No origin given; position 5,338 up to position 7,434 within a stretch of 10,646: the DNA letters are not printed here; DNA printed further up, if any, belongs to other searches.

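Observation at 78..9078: Hierarchical organisation: six module types in fixed order forming a ~1.8-kb super-repeat, present five times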

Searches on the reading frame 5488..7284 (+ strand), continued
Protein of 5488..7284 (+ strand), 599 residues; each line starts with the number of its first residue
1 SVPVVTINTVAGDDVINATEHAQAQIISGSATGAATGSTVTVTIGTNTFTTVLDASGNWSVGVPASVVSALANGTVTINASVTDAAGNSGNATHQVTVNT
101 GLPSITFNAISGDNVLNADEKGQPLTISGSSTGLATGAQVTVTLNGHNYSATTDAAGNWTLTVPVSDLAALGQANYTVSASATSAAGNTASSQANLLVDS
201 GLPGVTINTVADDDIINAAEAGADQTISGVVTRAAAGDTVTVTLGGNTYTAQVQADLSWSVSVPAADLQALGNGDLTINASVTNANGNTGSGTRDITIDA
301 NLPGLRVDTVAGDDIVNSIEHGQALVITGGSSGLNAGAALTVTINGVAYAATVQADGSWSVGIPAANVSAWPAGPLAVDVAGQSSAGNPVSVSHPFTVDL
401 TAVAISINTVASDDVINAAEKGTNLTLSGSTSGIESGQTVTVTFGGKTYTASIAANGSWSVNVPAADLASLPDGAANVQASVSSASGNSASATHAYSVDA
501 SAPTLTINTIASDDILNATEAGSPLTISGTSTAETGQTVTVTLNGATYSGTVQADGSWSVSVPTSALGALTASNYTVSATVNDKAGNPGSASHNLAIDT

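Call 33: find_related_loci(query=A1, collection=genome_contigs, flank=10000)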
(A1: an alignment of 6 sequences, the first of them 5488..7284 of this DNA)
Query A1 (599 aa) in genome_contigs; peptide patterns used: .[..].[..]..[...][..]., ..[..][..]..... (x = any residue, [..] = any of these).
184 stretches matched a pattern; 126 encode a relative of the query (tblastn E <= 1e-3); the best 80 are kept; 60 distinct loci.
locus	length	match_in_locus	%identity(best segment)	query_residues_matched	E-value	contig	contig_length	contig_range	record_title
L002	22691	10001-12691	96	1-599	0e+0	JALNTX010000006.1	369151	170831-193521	Enterobacteriaceae bacterium G50 contig00006, whole genome shotgun sequence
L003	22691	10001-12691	93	1-599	0e+0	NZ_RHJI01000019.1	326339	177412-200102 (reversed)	Escherichia sp. E1V33 1V33_19_consensus, whole genome shotgun sequence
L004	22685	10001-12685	90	1-599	0e+0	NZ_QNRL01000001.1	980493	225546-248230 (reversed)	Pseudocitrobacter faecalis strain DSM 27453 Ga0244571_101, whole genome shotgun sequence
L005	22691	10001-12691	96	1-599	0e+0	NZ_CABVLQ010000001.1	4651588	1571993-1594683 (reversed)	Escherichia ruysiae isolate Human faeces, whole genome shotgun sequence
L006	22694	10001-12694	72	1-598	0e+0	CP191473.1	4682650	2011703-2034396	Salmonella enterica strain s1 chromosome, complete genome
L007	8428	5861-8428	71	1-599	0e+0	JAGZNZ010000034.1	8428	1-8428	MAG: Collinsella sp. isolate L3_122_242G1_dasL3_122_242G1_maxbin2.maxbin.017 L3_122_242G1_scaffold_1471, whole genome sh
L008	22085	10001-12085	68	1-598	0e+0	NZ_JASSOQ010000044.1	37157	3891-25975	Lelliottia wanjuensis strain V104_15 NODE_33_length_37157_cov_15.767395, whole genome shotgun sequence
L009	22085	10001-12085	67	1-598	0e+0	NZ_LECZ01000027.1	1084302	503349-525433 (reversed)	Enterobacter genomosp. O strain GN03164 contig27, whole genome shotgun sequence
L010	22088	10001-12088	67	1-599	0e+0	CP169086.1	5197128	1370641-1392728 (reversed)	Enterobacter hormaechei strain B17-3 chromosome, complete genome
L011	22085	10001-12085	67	3-598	0e+0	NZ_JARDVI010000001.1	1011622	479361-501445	Enterobacter chinensis strain 170198 contig00001, whole genome shotgun sequence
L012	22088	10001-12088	67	1-599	0e+0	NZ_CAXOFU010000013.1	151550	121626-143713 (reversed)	Enterobacter soli strain FFMG-34-3-21 isolate FFMG_34-3-21 FFMG_34-3-21.1:13, whole genome shotgun sequence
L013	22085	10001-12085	66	1-598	0e+0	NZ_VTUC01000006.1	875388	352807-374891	Enterobacter vonholyi strain E13 NODE_1_length_875388_cov_39.5206, whole genome shotgun sequence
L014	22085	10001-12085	66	3-598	0e+0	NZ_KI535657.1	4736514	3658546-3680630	Enterobacter sp. MGH 24 addUF-supercont-complete, whole genome shotgun sequence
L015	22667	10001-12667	67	1-599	0e+0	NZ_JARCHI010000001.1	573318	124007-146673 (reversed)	Enterobacter pasteurii strain A-8 NODE_1_covk_21.885157_covr_62.812_cutoff_34, whole genome shotgun sequence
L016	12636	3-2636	68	1-599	0e+0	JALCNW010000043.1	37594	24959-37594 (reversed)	MAG: Enterobacter sp. isolate UW_MP_ENTER5_1 Ga0455787_00433, whole genome shotgun sequence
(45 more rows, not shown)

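Call 50: search_solved_structures(query=window:5488-7284:+, max_evalue=0.01, show_alignments=1)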
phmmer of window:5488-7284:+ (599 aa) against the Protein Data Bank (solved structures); distinct sequences matched with E-value up to 0.01: 4.
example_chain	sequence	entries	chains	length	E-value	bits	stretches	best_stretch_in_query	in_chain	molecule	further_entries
4p99_A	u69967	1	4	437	3.2e-73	250.7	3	386-588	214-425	MpAFP_RII tetra-tandemer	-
5irb_A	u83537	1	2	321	1.2e-36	130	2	403-590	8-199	RTX-adhesin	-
4kdv_A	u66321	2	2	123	8e-14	54.7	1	494-589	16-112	Antifreeze protein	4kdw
6xi3_AAA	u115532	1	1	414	1e-12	51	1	117-495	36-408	Large adhesion protein (Lap) involved in biofilm formation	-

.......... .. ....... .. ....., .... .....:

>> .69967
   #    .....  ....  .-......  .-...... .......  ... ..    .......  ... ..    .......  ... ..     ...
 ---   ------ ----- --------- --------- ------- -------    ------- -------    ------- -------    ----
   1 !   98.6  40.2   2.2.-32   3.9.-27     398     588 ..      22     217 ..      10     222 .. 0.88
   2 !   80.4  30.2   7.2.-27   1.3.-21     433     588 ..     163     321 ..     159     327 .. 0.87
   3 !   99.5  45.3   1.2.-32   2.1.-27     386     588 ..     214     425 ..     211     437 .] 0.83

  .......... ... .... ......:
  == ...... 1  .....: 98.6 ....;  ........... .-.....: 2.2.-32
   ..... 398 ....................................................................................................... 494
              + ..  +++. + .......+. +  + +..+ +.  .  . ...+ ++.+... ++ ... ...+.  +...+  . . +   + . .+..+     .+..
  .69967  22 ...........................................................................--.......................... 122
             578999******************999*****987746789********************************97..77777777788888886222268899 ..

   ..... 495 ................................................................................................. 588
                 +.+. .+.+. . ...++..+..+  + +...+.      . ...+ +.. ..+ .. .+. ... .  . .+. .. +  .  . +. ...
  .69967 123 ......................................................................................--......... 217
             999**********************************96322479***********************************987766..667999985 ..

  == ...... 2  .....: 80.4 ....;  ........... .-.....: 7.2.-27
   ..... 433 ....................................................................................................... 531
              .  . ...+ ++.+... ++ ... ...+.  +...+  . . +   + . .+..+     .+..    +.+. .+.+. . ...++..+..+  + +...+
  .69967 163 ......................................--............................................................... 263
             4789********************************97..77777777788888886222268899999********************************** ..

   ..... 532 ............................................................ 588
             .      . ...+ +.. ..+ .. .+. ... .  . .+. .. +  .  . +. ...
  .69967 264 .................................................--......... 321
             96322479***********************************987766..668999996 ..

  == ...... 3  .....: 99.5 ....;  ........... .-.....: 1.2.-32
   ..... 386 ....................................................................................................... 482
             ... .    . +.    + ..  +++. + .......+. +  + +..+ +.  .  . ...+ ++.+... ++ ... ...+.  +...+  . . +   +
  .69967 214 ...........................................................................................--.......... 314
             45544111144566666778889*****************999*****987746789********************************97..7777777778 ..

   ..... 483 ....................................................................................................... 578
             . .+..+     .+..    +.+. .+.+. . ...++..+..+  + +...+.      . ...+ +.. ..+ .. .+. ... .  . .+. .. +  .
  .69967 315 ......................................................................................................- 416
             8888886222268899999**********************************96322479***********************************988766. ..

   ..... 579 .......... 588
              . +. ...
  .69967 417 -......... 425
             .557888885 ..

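Call 72: predict_structure(alignment_id=A2)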
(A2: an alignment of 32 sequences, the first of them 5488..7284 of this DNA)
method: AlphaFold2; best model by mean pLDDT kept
length: 599 residues; sequences in the alignment: 32
mean_pLDDT: 93.4   pTM: 0.57
mean pLDDT of the five models: 93.4, 93.3, 92.6, 92.3, 92.3
residues with pLDDT >= 90: 516; 70-90: 83; 50-70: 0; < 50: 0
segments of 3 or more residues with pLDDT < 50: none
pLDDT, mean of each block of 10 residues (from residue 1): 91 93 95 91 94 95 95 94 89 94 93 92 94 94 95 95 94 94 93 95 95 93 95 95 95 97 94 94 93 95 93 93 96 93 97 96 96 96 92 96 94 90 93 94 95 95 92 92 92 94 91 87 90 94 92 94 88 91 91 89
secondary structure, 60 per line:
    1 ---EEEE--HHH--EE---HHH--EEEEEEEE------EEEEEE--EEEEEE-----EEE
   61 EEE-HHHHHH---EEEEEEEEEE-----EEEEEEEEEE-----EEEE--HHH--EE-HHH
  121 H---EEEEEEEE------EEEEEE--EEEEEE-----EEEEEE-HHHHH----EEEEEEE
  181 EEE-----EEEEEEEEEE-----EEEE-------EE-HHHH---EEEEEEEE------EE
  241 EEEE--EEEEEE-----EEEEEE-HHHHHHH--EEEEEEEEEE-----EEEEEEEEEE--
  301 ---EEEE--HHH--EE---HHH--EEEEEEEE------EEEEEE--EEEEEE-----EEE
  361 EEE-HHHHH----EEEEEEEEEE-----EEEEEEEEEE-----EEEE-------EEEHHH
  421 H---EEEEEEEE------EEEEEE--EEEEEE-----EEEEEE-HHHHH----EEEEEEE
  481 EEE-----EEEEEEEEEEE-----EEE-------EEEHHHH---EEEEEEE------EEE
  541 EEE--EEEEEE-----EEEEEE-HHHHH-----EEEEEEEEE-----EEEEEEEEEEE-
elements in order: E4-7 E25-32 E39-44 E47-52 E58-63 H65-70 E74-83 E89-98 E104-107 H118-121 E125-132 E139-144 E147-152 E158-163 H165-169 E174-183 E189-198 E204-207 H218-221 E225-232 E239-244 E247-252 E258-263 H265-271 E274-283 E289-298 E304-307 E325-332 E339-344 E347-352 E358-363 H365-369 E374-383 E389-398 E404-407 E415-417 H418-421 E425-432 E439-444 E447-452 E458-463 H465-469 E474-483 E489-499 E505-507 E515-517 H518-521 E525-531 E538-543 E546-551 E557-562 H564-568 E574-582 E588-598

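Call 74: fold_search(model_id=the predicted structure, library=pdb)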
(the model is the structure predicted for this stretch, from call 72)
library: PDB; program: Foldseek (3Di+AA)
matches with E <= 10: 1601; with E <= 0.001: 436
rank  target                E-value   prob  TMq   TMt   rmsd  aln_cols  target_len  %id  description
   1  4p99_A                7.7e-32  1.00  0.30  0.39  10.9       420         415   35  Ca2+-stabilized adhesin helps an Antarctic bacterium reach out and bind ice (released 2014-06-18)
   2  5irb_B                6.8e-24  1.00  0.29  0.47   9.0       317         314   30  Structural insight into host cell surface retention of a 1.5-MDa bacterial ice-binding adhesin (released 2017-07-19)
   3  5irb_A                1.4e-23  1.00  0.30  0.48   8.5       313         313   34  Structural insight into host cell surface retention of a 1.5-MDa bacterial ice-binding adhesin (released 2017-07-19)
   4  6xi3                  1.3e-21  1.00  0.27  0.35  12.5       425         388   29  Crystal structure of tetra-tandem repeat in extending region of large adhesion protein (released 2020-10-14)
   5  9flp_A                3.2e-18  1.00  0.47  0.34   8.5       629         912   17  CryoEM structure of the neck (1403-2314) in the grappling hook protein A (GhpA) in the bacterium Aureispira sp. CCB-QB (released 2024-10-16)
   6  5a42                  3.9e-18  1.00  0.17  0.07  71.6       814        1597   12  Cryo-EM single particle 3D reconstruction of the native conformation of E. coli alpha-2-macroglobulin (ECAM) (released 2015-07-29)
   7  6grs_B                4.8e-18  1.00  0.16  0.16  39.4       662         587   10  Paired immunoglobulin-like receptor B (PirB) or Leukocyte immunoglobulin-like receptor subfamily B member 3 (LILRB3) f (released 2019-02-06)
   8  3prx_A                1.5e-17  1.00  0.18  0.08  63.7       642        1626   11  Structure of Complement C5 in Complex with CVF and SSL7 (released 2011-01-19)
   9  5i5k_A                1.9e-17  1.00  0.18  0.08  63.4       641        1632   12  Structure of complement C5 in complex with eculizumab (released 2016-03-16)
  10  5i5k_B                3.4e-17  1.00  0.18  0.08  63.5       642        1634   12  Structure of complement C5 in complex with eculizumab (released 2016-03-16)
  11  9u5z_E                4.2e-17  1.00  0.17  0.09  69.3       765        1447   11  C3 convertases zymogen C4b2 in activation state (released 2026-01-14)
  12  9u61_E                5.6e-17  1.00  0.17  0.08  69.6       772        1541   11  CP/MBL pathways C3 convertase C4b2a and C3 complex (released 2026-01-14)
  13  9flw_A                6.9e-17  1.00  0.53  0.60   7.2       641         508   15  CryoEM structure of the fragment-6 (3571-4078) in the grappling hook protein A (GhpA) in the bacterium Aureispira sp.  (released 2024-10-16)
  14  6xi1_BBB              1.3e-16  1.00  0.22  0.28  14.6       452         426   18  Crystal structure of tetra-tandem repeat in extending RTX adhesin from Aeromonas hydrophila (released 2020-10-14)
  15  4u48                  1.3e-16  1.00  0.18  0.08  71.9       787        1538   12  Crystal structure of Salmonella alpha-2-macroglobulin (released 2014-09-17)
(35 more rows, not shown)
